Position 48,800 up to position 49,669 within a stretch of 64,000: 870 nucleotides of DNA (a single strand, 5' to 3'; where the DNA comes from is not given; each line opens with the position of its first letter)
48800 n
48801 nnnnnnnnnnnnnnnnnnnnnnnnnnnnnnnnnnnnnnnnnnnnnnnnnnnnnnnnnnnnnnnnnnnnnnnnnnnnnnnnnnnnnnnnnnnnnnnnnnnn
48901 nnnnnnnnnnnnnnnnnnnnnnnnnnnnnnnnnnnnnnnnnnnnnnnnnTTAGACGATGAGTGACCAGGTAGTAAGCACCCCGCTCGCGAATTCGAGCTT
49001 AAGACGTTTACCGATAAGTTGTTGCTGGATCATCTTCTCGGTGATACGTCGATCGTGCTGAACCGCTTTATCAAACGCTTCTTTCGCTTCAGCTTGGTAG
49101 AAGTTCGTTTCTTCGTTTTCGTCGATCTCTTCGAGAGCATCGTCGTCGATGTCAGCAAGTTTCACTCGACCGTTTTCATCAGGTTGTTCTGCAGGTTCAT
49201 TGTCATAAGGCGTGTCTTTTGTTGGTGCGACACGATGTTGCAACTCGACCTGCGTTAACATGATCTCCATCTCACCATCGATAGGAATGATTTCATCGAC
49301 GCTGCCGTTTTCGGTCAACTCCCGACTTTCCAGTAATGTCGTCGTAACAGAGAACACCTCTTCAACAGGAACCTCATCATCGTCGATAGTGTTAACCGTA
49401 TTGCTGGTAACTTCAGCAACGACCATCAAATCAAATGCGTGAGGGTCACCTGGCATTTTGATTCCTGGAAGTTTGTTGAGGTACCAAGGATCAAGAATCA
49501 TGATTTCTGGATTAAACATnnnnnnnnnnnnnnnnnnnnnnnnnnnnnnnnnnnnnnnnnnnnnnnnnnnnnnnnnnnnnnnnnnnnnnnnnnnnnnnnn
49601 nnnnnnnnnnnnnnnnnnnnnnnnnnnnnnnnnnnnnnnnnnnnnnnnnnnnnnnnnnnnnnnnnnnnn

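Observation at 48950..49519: Strongly acidic 189-aa protein: candidate DNA mimic or anti-restriction factor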

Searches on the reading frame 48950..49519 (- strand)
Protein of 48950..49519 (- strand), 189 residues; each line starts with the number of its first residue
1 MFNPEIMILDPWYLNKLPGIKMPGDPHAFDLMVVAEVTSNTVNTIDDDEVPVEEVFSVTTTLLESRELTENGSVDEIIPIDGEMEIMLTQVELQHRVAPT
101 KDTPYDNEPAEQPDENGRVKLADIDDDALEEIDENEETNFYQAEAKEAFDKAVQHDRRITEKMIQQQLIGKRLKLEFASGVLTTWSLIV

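Call 4: search_protein_families(library=pfam, proteins=[window:48950-49519:-], max_evalue=0.1)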
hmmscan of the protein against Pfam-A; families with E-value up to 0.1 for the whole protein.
window:48950-49519:- (189 aa): 0 families

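Call 5: search_protein_families(library=phrogs, proteins=[window:48950-49519:-], max_evalue=0.01)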
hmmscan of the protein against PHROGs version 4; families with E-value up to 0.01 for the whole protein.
window:48950-49519:- (189 aa): 0 families

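Call 8: search_dna_similar(query=window:48950-49519:-, collection=phages, mode=protein, max_evalue=10, max_rows=40)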
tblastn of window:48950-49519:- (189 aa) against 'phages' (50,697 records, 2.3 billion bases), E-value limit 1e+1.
Records with a match: 2; places in all: 2; records where one place covers at least 80% of the query: 2.
Best place of each record, by identity: 95-99% 2.
By first word of the organism name: Escherichia 2.
By host as written in the record: Escherichia coli 2.
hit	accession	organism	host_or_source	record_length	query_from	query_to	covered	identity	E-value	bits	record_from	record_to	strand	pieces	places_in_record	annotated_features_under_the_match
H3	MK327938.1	Escherichia phage vB_EcoM_Goslar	Escherichia coli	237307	1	189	100%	97.9%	3e-98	316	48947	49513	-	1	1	hypothetical protein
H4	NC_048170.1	Escherichia phage vB_EcoM_Goslar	Escherichia coli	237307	1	189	100%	97.9%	3e-98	316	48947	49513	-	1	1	hypothetical protein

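Call 9: find_homologous_proteins(query=window:48950-49519:-, max_evalue=0.01)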
Query window:48950-49519:- (189 aa): 1 proteins with E <= 0.01 among 86 candidates.
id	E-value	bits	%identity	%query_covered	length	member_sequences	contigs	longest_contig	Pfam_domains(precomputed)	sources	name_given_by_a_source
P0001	1.5e-113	395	95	100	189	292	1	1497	-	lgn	-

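Call 19: search_protein_representatives(protein=window:48950-49519:-)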
Query: 189 residues. Proteins with E-value up to 0.001 (for the whole library): 2; up to 1e-10: 1; up to 1e-30: 1. The best 2 are listed.
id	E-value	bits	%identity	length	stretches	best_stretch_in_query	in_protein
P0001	4.9e-114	394.6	95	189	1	1-189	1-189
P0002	3.8e-08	49.6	30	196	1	3-188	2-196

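Call 25: find_encoding_contigs(protein=P0002, flank=10000, max_places=6)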
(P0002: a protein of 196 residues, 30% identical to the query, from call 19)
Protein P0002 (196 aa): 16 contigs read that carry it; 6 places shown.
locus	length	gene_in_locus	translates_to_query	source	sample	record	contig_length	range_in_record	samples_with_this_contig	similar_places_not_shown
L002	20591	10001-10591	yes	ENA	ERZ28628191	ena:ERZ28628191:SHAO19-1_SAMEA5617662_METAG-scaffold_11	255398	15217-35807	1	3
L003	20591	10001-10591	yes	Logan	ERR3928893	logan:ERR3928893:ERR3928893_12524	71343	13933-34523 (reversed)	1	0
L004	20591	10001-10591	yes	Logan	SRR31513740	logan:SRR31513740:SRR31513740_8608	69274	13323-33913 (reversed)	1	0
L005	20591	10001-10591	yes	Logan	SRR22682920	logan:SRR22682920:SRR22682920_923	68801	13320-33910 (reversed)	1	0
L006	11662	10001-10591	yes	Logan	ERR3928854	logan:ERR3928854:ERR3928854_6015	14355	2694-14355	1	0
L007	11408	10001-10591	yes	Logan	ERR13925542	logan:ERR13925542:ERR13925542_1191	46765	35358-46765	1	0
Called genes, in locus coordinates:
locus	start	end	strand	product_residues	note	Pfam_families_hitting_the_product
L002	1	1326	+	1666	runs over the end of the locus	-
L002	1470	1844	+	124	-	-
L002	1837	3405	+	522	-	-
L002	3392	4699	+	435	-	PF24214:Phage_H_T_join_2, PF24215:H_T_assoc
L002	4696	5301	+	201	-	-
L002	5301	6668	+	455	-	-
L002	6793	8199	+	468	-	-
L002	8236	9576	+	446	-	-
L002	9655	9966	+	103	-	-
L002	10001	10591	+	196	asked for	-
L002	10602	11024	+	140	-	-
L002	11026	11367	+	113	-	-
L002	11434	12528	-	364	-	-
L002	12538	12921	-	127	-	-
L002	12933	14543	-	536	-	PF20307:divDNAB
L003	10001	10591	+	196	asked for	-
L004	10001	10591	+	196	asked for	-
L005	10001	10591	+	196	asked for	-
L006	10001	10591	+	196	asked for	-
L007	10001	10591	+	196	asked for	-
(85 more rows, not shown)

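Call 31: predict_structure(alignment_id=A1)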
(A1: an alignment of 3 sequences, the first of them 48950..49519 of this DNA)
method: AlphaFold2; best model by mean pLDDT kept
length: 189 residues; sequences in the alignment: 3
mean_pLDDT: 62.9   pTM: 0.54
mean pLDDT of the five models: 62.9, 62.6, 44.7, 42.4, 40.6
residues with pLDDT >= 90: 0; 70-90: 80; 50-70: 54; < 50: 55
segments of 3 or more residues with pLDDT < 50: 64-75, 97-137
pLDDT, mean of each block of 10 residues (from residue 1): 74 74 67 82 72 62 47 52 86 61 38 37 37 47 54 68 84 80 74
secondary structure, 60 per line:
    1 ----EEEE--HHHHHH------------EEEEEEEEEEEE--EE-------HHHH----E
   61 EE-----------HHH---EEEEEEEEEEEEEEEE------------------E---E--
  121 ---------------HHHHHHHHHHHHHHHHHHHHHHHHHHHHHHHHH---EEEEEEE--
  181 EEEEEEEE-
elements in order: E5-8 H11-16 E29-40 H52-55 E60-62 E80-95 H136-168 E172-178 E181-188

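Call 37: find_homologous_proteins(query=A1, max_evalue=1)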
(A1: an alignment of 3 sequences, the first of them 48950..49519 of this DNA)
Query A1 (3 sequences) (189 aa, profile of the alignment): 18 proteins with E <= 1 among 1235 candidates.
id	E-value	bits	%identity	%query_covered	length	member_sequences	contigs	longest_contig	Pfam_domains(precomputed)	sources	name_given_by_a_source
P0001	2.9e-103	361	95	100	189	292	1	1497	-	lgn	-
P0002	1.4e-88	313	28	99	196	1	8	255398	-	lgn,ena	-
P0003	1.2e-87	310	25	99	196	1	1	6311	-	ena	-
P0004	1.8e-87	310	28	99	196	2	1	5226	-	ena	-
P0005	4.9e-86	305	26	99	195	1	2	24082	-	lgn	-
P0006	6.3e-86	305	26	99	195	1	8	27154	-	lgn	-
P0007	8.4e-86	304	26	99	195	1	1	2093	-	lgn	-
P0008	1.1e-85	304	27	99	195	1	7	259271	-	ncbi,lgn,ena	-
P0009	1.1e-85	304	26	99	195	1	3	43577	-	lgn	-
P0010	1.6e-85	304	26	99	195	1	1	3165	-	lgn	-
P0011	4.6e-85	302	26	99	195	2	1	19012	-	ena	-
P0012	1.1e-84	301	26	99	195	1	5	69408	-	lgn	-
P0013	2.6e-84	300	26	99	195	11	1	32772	-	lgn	-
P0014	3.8e-78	279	26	99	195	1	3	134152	-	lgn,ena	-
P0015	2.1e-77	277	28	99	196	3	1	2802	-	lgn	-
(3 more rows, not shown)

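Call 39: list_cluster_members(proteins=[P0008, P0001])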
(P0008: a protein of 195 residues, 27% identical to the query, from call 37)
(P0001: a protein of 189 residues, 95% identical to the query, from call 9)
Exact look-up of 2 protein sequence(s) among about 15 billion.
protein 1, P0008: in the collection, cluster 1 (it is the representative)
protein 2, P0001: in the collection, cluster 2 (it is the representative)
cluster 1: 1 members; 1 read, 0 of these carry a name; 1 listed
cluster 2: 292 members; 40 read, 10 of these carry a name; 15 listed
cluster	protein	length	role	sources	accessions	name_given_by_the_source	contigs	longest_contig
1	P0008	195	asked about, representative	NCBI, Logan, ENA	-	-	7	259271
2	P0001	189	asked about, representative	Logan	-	-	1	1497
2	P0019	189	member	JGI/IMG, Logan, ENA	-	hypothetical protein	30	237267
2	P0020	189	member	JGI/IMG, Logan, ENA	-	hypothetical protein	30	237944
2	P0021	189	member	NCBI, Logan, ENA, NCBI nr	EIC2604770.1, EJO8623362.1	hypothetical protein LAB17_002124 [Salmonella enterica subsp. enterica serovar Newport] | hypothetical protein [Salmonella enterica subsp. enterica serovar Newport]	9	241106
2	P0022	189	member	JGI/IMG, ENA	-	hypothetical protein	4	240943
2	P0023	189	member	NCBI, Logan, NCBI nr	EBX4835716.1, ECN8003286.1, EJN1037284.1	hypothetical protein DSA75_24020 [Salmonella enterica subsp. enterica serovar Typhimurium] | hypothetical protein [Salmonella enterica subsp. enterica serovar Typhimurium]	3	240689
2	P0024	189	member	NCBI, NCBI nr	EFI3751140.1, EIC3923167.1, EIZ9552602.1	hypothetical protein MRB76_000046 [Shigella flexneri] | hypothetical protein [Escherichia coli]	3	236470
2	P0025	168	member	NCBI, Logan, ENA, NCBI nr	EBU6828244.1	hypothetical protein DKS90_24780 [Salmonella enterica subsp. enterica serovar Muenchen] | hypothetical protein [Salmonella enterica subsp. enterica serovar Muenchen]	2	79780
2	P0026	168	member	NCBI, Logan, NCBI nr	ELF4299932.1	hypothetical protein RNF90_000047 [Shigella flexneri] | hypothetical protein [Shigella flexneri]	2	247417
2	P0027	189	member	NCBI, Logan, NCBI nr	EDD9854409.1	hypothetical protein BZQ24_07890 [Salmonella enterica subsp. enterica serovar Enteritidis] | hypothetical protein [Salmonella enterica subsp. enterica serovar Enteritidis]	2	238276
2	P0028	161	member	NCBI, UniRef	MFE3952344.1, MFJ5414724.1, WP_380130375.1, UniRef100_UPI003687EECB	hypothetical protein ACFX2L_24065, partial [Escherichia coli] | hypothetical protein n=1 Tax=Escherichia coli TaxID=562 RepID=UPI003687EECB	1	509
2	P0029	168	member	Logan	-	-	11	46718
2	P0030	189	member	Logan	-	-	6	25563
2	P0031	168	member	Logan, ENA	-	-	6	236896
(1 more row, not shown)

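Call 51: predict_structure(alignment_id=A2)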
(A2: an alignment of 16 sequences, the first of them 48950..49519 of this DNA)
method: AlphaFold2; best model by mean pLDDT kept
length: 189 residues; sequences in the alignment: 16
mean_pLDDT: 59.5   pTM: 0.47
mean pLDDT of the five models: 59.5, 57.0, 49.2, 48.9, 48.8
residues with pLDDT >= 90: 0; 70-90: 58; 50-70: 66; < 50: 65
segments of 3 or more residues with pLDDT < 50: 57-77, 98-141
pLDDT, mean of each block of 10 residues (from residue 1): 67 68 67 73 71 56 39 47 79 60 34 40 38 44 57 69 81 74 68
secondary structure, 60 per line:
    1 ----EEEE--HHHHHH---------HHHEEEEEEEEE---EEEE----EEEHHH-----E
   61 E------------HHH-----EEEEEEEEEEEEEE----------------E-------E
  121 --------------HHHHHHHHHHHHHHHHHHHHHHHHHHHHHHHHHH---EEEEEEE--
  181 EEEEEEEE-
elements in order: E5-8 H11-16 E29-37 E41-44 E49-51 E82-95 H135-168 E172-178 E181-188

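Call 58: search_solved_structures(query=A2, max_evalue=10)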
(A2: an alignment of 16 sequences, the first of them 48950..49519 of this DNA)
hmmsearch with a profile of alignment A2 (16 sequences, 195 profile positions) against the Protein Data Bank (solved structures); distinct sequences matched with E-value up to 10: 4.
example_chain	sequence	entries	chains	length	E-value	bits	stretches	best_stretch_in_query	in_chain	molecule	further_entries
9ynu_C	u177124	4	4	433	0.13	15.1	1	67-170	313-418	Uncharacterized protein | Chains: C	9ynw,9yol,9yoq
1ryj_A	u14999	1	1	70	0.24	14.3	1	57-104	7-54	unknown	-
8qr1_S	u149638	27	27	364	1.1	12.1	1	102-160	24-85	Vacuolar protein sorting-associated protein 72 homolog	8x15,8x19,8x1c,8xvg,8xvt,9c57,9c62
5wlc_ND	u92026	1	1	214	1.3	11.9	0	92-163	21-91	Bud21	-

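Call 61: fold_search(model_id=the predicted structure, library=viral)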
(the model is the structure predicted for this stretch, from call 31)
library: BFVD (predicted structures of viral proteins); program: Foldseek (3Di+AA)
matches with E <= 10: 56; with E <= 0.001: 0
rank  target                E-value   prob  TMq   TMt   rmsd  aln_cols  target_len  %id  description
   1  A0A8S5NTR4            1.1e+00  0.06  0.14  0.14  19.9       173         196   10  Uncharacterized protein [Siphoviridae sp. ctQ091]
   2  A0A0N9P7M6            1.2e+00  0.01  0.11  0.03  22.6       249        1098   12  (no name in the UniProt tables at hand)
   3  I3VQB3                1.4e+00  0.05  0.14  0.12  16.8       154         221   10  B121.2 [miniopterid betaherpesvirus 1]
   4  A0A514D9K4            1.5e+00  0.01  0.10  0.10  23.7       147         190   12  Uncharacterized protein (Fragment) [Leviviridae sp.]
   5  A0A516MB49            1.6e+00  0.04  0.15  0.21  10.2       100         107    5  (no name in the UniProt tables at hand)
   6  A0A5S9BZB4            1.9e+00  0.08  0.18  0.11  14.7       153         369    9  Uncharacterized protein [Tenacibaculum phage PTm1]
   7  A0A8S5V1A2            2.5e+00  0.01  0.13  0.16  16.8       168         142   10  Single strand binding protein [Myoviridae sp. ctJ2i1]
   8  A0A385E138            2.6e+00  0.04  0.20  0.28  11.9       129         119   12  (no name in the UniProt tables at hand)
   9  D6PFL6                3.1e+00  0.01  0.11  0.12  20.1       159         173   10  (no name in the UniProt tables at hand)
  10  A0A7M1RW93            3.1e+00  0.01  0.08  0.04  17.3       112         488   11  Uncharacterized protein [uncultured phage cr1_1]
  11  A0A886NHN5            3.5e+00  0.02  0.13  0.14  18.2       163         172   10  (no name in the UniProt tables at hand)
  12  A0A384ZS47            4.2e+00  0.02  0.10  0.17  11.0        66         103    8  Uncharacterized protein [Vibrio phage YC]
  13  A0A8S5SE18            4.2e+00  0.02  0.14  0.12  15.2       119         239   13  Uncharacterized protein [virus sp. ctX0L1]
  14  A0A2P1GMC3            4.2e+00  0.02  0.11  0.03  24.0       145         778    8  Capsid protein [Dongtou red stingray astrovirus]
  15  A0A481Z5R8            4.4e+00  0.01  0.09  0.06  13.5        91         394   12  adenine phosphoribosyltransferase [Pithovirus LCPAC101]
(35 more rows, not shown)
